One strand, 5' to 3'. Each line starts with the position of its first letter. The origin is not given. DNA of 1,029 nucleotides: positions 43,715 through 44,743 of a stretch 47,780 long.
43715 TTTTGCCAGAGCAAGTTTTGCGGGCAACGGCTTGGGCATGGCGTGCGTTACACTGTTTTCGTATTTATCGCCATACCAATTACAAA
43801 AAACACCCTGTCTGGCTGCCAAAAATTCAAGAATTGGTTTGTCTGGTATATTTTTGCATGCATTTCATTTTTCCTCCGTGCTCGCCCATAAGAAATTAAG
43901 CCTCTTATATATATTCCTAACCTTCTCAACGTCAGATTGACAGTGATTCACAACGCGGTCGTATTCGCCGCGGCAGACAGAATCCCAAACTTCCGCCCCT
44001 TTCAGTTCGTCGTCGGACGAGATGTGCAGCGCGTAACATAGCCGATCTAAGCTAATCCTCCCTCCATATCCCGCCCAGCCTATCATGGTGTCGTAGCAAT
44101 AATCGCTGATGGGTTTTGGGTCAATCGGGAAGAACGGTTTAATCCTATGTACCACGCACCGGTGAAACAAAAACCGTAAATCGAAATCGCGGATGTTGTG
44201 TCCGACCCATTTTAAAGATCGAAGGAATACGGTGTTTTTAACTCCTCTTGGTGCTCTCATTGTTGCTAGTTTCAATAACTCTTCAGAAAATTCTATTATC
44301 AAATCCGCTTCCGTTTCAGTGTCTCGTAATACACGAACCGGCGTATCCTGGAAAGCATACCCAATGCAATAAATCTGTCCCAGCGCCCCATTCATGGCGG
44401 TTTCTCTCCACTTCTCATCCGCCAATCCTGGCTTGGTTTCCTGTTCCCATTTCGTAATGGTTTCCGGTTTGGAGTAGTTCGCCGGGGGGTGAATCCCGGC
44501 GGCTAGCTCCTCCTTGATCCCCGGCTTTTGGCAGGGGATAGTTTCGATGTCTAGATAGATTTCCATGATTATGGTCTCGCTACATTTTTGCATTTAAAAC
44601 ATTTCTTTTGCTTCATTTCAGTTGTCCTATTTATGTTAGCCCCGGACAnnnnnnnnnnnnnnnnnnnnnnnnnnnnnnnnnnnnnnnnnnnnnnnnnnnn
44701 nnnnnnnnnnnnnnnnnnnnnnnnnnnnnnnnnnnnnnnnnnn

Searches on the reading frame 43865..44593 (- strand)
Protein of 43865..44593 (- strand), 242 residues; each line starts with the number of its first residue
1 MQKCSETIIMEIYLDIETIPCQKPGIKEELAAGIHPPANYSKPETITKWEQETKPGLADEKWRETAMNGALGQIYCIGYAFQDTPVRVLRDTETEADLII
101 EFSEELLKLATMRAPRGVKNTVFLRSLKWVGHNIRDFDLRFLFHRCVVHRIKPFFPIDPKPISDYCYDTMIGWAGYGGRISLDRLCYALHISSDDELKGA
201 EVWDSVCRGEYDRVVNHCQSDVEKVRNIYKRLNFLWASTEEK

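Call 8: search_protein_families(library=phrogs, proteins=[window:43865-44593:-], max_evalue=0.001)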
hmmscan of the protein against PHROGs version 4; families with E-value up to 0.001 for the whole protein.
window:43865-44593:- (242 aa): 3 families
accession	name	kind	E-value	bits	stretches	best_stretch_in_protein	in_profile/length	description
phrog_403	-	DNA, RNA and nucleotide metabolism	8.7e-11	42.3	1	130-232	145-246/321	DNA polymerase exonuclease subunit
phrog_17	-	DNA, RNA and nucleotide metabolism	2.5e-08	33.4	1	73-233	691-825/1445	DNA polymerase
phrog_25228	-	DNA, RNA and nucleotide metabolism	5.9e-08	33.1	1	12-228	14-222/326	3'-5' exonuclease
